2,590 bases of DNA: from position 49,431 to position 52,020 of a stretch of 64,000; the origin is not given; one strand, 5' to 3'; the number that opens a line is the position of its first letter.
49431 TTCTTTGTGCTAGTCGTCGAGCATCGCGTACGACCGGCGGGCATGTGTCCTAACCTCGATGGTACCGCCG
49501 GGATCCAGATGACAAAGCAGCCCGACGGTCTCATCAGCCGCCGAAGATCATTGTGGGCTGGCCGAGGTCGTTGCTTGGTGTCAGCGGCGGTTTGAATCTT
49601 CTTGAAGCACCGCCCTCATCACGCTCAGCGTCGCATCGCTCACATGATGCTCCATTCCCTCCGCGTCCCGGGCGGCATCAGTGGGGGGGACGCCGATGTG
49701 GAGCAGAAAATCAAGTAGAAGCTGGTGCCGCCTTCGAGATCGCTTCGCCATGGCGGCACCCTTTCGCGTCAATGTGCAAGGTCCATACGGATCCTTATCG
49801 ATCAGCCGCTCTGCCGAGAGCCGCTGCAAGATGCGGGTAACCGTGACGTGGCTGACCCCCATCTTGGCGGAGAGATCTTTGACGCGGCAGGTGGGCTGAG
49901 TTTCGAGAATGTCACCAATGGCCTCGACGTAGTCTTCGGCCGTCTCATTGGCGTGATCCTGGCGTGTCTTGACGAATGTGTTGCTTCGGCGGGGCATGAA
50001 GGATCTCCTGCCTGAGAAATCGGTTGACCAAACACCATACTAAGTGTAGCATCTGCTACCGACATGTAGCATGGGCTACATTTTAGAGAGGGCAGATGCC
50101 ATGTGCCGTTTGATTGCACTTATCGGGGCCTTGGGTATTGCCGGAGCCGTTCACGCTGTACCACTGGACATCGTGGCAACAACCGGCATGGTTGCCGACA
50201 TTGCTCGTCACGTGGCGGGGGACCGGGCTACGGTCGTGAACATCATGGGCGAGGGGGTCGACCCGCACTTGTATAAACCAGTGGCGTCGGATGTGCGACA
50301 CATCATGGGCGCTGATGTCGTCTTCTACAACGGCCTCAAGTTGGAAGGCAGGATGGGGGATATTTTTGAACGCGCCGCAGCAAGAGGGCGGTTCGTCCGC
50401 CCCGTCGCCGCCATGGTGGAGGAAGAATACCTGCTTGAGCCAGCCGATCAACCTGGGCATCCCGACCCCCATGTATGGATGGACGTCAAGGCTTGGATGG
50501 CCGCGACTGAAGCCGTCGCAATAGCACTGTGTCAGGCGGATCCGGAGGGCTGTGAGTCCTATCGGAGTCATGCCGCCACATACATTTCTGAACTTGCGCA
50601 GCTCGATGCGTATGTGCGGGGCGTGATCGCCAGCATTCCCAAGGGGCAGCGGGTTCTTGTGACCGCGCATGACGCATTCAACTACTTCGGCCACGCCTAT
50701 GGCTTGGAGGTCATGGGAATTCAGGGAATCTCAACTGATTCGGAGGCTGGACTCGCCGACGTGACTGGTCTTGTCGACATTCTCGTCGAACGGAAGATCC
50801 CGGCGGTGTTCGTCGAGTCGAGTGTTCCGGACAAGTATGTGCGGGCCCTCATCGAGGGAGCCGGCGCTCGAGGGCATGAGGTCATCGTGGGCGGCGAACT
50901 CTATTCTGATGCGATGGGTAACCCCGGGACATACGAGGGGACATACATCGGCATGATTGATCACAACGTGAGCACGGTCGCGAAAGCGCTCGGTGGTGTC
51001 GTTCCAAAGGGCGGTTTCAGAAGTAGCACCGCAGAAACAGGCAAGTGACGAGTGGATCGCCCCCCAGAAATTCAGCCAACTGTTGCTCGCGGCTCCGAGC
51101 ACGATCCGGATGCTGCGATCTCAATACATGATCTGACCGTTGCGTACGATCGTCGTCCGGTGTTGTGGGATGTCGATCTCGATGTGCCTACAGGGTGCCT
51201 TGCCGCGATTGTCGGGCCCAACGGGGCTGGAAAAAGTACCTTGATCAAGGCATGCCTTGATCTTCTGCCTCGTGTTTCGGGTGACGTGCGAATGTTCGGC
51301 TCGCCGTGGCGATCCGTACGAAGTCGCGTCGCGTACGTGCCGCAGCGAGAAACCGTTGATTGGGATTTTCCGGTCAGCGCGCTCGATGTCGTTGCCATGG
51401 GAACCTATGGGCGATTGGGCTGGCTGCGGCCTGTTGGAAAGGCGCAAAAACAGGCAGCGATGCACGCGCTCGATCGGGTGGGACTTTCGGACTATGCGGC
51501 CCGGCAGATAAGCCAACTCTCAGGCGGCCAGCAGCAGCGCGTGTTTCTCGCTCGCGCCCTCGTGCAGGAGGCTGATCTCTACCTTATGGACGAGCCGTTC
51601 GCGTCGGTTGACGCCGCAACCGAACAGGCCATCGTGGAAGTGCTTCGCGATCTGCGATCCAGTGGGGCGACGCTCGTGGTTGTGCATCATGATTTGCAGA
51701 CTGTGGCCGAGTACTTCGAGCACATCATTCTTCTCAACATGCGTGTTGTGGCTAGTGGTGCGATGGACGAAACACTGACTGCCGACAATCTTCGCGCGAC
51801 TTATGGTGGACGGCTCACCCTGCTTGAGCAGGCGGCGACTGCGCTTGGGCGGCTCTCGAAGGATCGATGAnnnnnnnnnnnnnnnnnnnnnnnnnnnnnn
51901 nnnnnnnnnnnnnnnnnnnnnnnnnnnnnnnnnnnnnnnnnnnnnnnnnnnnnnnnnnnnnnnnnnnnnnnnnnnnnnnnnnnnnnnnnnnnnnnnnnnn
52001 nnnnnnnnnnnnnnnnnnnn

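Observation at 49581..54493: Mn/Fe-type ABC importer in which both permeases end in a DtxR-like repressor domain, next to a free-standing DtxR repressor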

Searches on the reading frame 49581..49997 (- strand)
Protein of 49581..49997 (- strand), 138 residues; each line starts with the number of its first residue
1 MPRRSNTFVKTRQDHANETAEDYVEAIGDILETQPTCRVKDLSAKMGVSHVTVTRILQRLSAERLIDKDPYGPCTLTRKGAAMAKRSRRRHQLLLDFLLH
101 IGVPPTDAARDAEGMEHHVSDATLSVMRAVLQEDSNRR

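Call 3: search_protein_families(library=pfam, proteins=[window:49581-49997:-], max_evalue=0.01)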
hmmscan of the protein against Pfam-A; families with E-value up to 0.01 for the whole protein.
window:49581-49997:- (138 aa): 11 families
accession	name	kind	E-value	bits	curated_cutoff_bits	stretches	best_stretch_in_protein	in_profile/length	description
PF02742.21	Fe_dep_repr_C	-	3e-13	50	27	1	77-132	1-57/70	Iron dependent repressor, metal binding and dimerisation domain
PF01325.25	Fe_dep_repress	-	3.9e-09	37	26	1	18-71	4-57/60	Iron dependent repressor, N-terminal DNA binding domain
PF25213.1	HVO_A0261_N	-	1.1e-06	28.9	35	1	37-88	25-75/86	HVO_A0261 N-terminal domain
PF12802.13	MarR_2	-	4.9e-06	27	27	1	31-68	14-52/61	MarR family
PF01047.28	MarR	-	1.3e-05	25.5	24.6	1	30-67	11-48/59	MarR family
PF13545.12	HTH_Crp_2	-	8.3e-05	22.9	27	1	38-68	24-55/70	Crp-like helix-turn-helix domain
PF00392.27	GntR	-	0.00046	20.2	27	1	38-66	26-54/64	Bacterial regulatory proteins, gntR family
PF08220.18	HTH_DeoR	-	0.00047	20.3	21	1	26-68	4-46/57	DeoR-like helix-turn-helix domain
PF09339.16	HTH_IclR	-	0.00062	19.9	22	1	31-70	12-52/52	IclR helix-turn-helix domain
PF24409.1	wHTH-PRTase_assc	-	0.0017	18.8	27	1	38-90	13-64/83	wHTH-PRTase associated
PF13384.12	HTH_23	-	0.0023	18.1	24.6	0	39-64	20-45/50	Homeodomain-like domain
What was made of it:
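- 49581..49997 (-): Free-standing MntR-type repressor gene (138 aa), transcribed divergently from the importer operon. Pfam Fe_dep_repress + Fe_dep_repr_C (call 3).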

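Call 4: search_protein_families(library=ncbifam, proteins=[window:49581-49997:-], max_evalue=0.01)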
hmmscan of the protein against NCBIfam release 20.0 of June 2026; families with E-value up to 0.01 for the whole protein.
window:49581-49997:- (138 aa): 6 families
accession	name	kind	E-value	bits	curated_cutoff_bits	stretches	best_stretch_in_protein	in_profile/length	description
NF008273.0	PRK11050.1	equivalog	9e-46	155.4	153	1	4-136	22-154/156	manganese-binding transcriptional regulator MntR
NF003025.0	PRK03902.1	equivalog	8.2e-22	77.8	138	1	18-132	4-118/142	transcriptional regulator MntR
NF047407.1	TransRegMntRTherm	equivalog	5.6e-09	36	350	1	21-122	11-119/227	manganese-dependent transcriptional regulator MntR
NF041397.1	TranRegGlpR_Halo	equivalog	0.00037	20.2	300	1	27-82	10-65/253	HTH-type transcriptional regulator GlpR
NF033577.2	transpos_IS481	equivalog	0.0052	16.3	224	1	13-71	53-116/284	IS481 family transposase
NF040939.2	trans_reg_lrs14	equivalog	0.0065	16.5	90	0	24-68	24-68/103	Lrs14 family HTH-type transcriptional regulator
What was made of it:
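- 49581..49997 (-): NCBIfam MntR equivalog NF008273 scores 155.4 bits against a cut-off of 153 (call 4).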

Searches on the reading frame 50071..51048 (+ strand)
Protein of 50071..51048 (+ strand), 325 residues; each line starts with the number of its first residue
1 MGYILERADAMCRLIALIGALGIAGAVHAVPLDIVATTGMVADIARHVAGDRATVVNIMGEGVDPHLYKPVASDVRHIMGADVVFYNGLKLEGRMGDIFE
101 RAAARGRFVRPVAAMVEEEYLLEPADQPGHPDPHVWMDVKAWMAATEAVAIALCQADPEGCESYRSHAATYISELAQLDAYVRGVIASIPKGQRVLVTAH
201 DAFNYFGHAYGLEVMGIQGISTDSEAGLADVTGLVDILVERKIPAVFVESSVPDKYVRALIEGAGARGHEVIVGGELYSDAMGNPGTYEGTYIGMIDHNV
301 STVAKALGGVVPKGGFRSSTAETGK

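Call 3: search_protein_families(library=pfam, proteins=[window:50071-51048:+], max_evalue=0.01)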
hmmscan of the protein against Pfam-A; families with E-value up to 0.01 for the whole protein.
window:50071-51048:+ (325 aa): 1 family
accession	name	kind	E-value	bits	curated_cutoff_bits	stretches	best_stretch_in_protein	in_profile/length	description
PF01297.22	ZnuA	-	9e-78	261.8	29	1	34-306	1-263/263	Zinc-uptake complex component A periplasmic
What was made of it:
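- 50101..51048 (+): TroA-like periplasmic substrate-binding protein with signal peptide. Pfam ZnuA, E 9e-78 (call 3).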

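Call 4: search_protein_families(library=ncbifam, proteins=[window:50071-51048:+], max_evalue=0.01)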
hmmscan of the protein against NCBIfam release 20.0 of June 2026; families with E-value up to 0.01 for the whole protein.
window:50071-51048:+ (325 aa): 8 families
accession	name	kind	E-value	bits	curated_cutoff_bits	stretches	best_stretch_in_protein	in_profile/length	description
NF040870.1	AztC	equivalog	1e-64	218.7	350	1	34-307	1-277/277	zinc ABC transporter substrate-binding protein AztC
TIGR03772.1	anch_rpt_subst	equivalog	2.1e-53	181.6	350.45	2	129-308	314-486/486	anchored repeat ABC transporter, substrate-binding protein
NF053842.1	MnTportMntCDein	equivalog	1.1e-50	172.5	400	1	28-306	2-281/281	manganese ABC transporter substrate-binding protein MntC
NF053703.1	Mn_SBP_EfaA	exception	7.2e-46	156.8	485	1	32-307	36-309/310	Mn/Fe ABC transporter substrate-binding lipoprotein EfaA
NF040928.1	ABC_lipo_SloC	subfamily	4.1e-44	150.9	525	1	31-307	27-302/304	metal ABC transporter substrate-binding lipoprotein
NF047355.1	ABC_bind_Mn_Staph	exception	3e-38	131.8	500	1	32-306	33-307/309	manganese ABC transporter substrate-binding lipoprotein MntC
NF007091.2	PRK09545.1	equivalog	2.2e-13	50.1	268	1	129-265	147-281/318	zinc ABC transporter substrate-binding protein ZnuA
NF033605.1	Zn_bnd_ABC_AdcA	exception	8.6e-13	48.1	700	1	128-308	149-323/517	zinc ABC transporter substrate-binding lipoprotein AdcA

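Call 60: search_solved_structures(query=window:50101-51048:+, max_evalue=1e-10, show_alignments=2)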
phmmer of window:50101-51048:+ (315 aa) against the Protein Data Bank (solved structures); distinct sequences matched with E-value up to 1e-10: 47.
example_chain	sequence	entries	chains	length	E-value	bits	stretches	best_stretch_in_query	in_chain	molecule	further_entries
1toa_A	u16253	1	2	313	3.8e-76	259.7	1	9-297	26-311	PROTEIN (PERIPLASMIC BINDING PROTEIN TROA)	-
1k0f_A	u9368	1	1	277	1.5e-75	257.8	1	24-297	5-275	Periplasmic zinc-binding protein troA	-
5kzj_A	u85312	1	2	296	1.4e-52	182.4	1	14-298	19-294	Periplasmic solute binding protein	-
5w56_A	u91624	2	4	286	2.7e-48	168.3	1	19-298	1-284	Periplasmic solute binding protein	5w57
5hx7_A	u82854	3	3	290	1.1e-41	146.6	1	22-294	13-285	Manganese-binding lipoprotein MntA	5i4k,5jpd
6xpn_B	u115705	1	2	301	2.9e-41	145.2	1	14-298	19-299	Periplasmic solute binding protein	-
8svc_A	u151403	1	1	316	6e-41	144.1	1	18-305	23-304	Metal ABC transporter substrate-binding protein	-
3mfq_A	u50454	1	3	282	3.2e-39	138.5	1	24-296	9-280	High-affinity zinc uptake system protein znuA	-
4utp_A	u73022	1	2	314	3.2e-38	135.2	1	10-297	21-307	MANGANESE ABC TRANSPORTER SUBSTRATE-BINDING LIPOPROTEIN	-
1psz_A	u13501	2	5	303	7.6e-38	134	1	20-297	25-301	PROTEIN (SURFACE ANTIGEN PSAA) | MANGANESE ABC TRANSPORTER SUBSTRATE-BINDING LIPOPROTEIN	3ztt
3zk7_A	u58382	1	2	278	1.4e-37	133.1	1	22-297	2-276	MANGANESE ABC TRANSPORTER SUBSTRATE-BINDING LIPOPROTEIN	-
3zk8_A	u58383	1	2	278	1.4e-37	133.1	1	22-297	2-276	MANGANESE ABC TRANSPORTER SUBSTRATE-BINDING LIPOPROTEIN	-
4uto_A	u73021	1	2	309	2e-37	132.6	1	10-297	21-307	MANGANESE ABC TRANSPORTER SUBSTRATE-BINDING LIPOPROTEIN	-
3zk9_A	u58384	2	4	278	6.8e-37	130.8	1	22-297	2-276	MANGANESE ABC TRANSPORTER SUBSTRATE-BINDING LIPOPROTEIN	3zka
5uxs_A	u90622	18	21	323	1.8e-35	126.2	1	22-299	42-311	Periplasmic chelated iron-binding protein YfeA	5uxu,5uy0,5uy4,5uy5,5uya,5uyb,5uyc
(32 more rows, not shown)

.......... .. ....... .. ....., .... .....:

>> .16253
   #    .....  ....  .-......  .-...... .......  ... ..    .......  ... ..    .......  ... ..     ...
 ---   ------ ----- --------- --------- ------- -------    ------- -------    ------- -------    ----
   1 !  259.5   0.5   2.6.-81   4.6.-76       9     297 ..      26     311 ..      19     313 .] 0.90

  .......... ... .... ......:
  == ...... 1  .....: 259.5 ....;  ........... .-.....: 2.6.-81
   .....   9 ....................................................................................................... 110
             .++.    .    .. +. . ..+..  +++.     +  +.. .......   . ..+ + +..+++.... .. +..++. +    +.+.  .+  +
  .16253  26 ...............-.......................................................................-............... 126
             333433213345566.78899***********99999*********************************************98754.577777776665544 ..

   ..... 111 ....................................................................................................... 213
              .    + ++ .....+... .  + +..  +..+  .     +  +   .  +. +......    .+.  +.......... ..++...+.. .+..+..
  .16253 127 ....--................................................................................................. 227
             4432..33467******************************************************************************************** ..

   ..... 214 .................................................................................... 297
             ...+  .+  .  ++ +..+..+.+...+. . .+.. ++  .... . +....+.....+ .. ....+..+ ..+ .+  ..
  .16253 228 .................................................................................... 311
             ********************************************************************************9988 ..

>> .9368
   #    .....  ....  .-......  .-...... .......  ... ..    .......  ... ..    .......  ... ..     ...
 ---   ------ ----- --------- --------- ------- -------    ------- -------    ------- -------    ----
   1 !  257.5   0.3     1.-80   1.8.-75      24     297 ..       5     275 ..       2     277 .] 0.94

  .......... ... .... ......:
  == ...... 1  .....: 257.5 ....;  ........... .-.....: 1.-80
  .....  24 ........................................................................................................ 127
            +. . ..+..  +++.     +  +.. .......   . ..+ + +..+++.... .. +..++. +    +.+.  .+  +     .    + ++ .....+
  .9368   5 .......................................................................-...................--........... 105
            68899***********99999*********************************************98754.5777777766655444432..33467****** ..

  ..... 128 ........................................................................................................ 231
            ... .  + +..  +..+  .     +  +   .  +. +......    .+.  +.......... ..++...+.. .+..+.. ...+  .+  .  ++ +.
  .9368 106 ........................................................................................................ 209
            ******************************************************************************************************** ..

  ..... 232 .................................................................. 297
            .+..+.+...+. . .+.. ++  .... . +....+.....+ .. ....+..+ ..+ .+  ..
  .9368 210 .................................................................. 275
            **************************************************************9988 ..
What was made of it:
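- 50101..51048 (+): Best solved relative is T. pallidum TroA 1toa, E 3.8e-76, with the DPHLY, DPHVW, TAHDAF and SDAMG motifs identical (call 60).
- On Cluster A-I (TroA/PsaA/ZnuA) metal ABC importer: Alignment to 1toa shows identical ligand motifs (call 60).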

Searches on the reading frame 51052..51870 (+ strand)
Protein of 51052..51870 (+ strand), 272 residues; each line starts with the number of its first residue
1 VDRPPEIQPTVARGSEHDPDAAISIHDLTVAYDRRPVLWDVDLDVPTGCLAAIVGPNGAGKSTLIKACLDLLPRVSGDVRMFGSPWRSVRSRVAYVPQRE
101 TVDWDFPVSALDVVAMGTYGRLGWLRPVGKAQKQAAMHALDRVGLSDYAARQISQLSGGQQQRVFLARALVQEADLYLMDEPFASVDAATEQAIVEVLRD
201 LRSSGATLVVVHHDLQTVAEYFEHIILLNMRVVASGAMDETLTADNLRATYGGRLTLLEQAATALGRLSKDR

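Call 3: search_protein_families(library=pfam, proteins=[window:51052-51870:+], max_evalue=0.01)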
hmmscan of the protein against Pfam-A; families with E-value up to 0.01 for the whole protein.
window:51052-51870:+ (272 aa): 11 families
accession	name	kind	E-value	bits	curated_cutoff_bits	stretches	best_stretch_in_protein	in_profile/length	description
PF00005.33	ABC_tran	-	2.3e-28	100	25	1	40-184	3-137/137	ABC transporter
PF13304.12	AAA_21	-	1.7e-10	41.9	27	2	50-72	1-23/304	AAA domain, putative AbiEii toxin, Type IV TA system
PF02463.25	SMC_N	-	2.2e-08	34.2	40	1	153-219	134-203/220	RecF/RecN/SMC N terminal domain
PF13481.12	AAA_25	-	3.4e-06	27.3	27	1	35-97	20-79/195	AAA domain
PF13555.12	AAA_29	-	0.00016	21.7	27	1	48-72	23-46/61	P-loop containing region of AAA domain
PF13476.12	AAA_23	-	0.0005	21.2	27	1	50-67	21-38/201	AAA domain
PF13514.12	AAA_27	-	0.0007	19.7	22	1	42-72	20-50/206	AAA domain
PF13191.12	AAA_16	-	0.0022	18.9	32.6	1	49-205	25-162/167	AAA ATPase domain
PF13401.12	AAA_22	-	0.0027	18.5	27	1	51-94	8-37/130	AAA domain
PF13604.12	AAA_30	-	0.0033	17.6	27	0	50-82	20-52/191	AAA domain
PF03029.23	ATP_bind_1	-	0.0072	16.6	27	0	53-75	1-23/240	Conserved hypothetical ATP binding protein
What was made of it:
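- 51052..51870 (+): ABC ATPase (GTG start). Pfam ABC_tran (call 3).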

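Call 4: search_protein_families(library=ncbifam, proteins=[window:51052-51870:+], max_evalue=0.01)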
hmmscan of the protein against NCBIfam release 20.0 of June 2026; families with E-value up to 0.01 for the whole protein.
window:51052-51870:+ (272 aa): 191 families (the best 25 are shown)
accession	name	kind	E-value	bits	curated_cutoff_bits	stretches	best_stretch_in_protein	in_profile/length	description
NF053840.1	MnTportMntADein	equivalog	2.8e-68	230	400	1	23-252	2-230/240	manganese ABC transporter ATP-binding protein MntA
NF011630.0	PRK15056.1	equivalog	7.1e-68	228.8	393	1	21-256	5-243/274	manganese/iron ABC transporter ATP-binding protein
NF040873.1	AztA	equivalog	4e-59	199.4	220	1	31-227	1-191/191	zinc ABC transporter ATP-binding protein AztA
TIGR03771.1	anch_rpt_ABC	equivalog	5.5e-55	186.5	268.8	1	44-252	2-210/223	anchored repeat-type ABC transporter ATP-binding subunit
NF007082.0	PRK09536.1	equivalog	1.4e-52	179.1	537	1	22-263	3-248/402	corrinoid ABC transporter ATPase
NF010068.0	PRK13548.1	equivalog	1.1e-51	175.4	261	1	21-263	4-252/261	heme ABC transporter ATP-binding protein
TIGR03873.1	F420-0_ABC_ATP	hypoth_equivalog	1.6e-48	165.2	372.4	1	24-263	3-246/256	putative F420-0 ABC transporter ATP-binding protein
NF008409.0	PRK11231.1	equivalog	2.8e-44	151.4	375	1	23-251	3-235/255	Fe(3+) dicitrate ABC transporter ATP-binding protein FecE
TIGR02315.1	ABC_phnC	equivalog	1.7e-39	135.7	266.1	1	23-251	2-242/243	phosphonate ABC transporter ATP-binding protein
NF007606.0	PRK10253.1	equivalog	3e-35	121.9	497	1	25-261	10-251/266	iron-enterobactin ABC transporter ATP-binding protein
TIGR02857.1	CydD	equivalog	5.8e-35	121.2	435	1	15-225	314-526/529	thiol reductant ABC exporter subunit CydD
TIGR03864.1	PQQ_ABC_ATP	hypoth_equivalog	1e-32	113.5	302.25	1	22-245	1-223/236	ABC transporter, ATP-binding subunit, PQQ-dependent alcohol dehydrogenase system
TIGR01188.1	drrA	subfamily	2.9e-32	112.2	312.45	1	32-240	3-210/302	daunorubicin resistance ABC transporter, ATP-binding protein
NF007090.0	PRK09544.1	equivalog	4.8e-32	111.4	306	1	23-252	5-218/251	zinc ABC transporter ATP-binding protein ZnuC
NF007438.0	PRK09984.1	equivalog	1.4e-31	109.7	365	1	22-234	4-232/262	phosphonate ABC transporter ATP-binding protein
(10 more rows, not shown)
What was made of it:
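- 51052..51870 (+): NCBIfam top hits are Mn/Fe ABC ATPases, all below their cut-offs (call 4).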
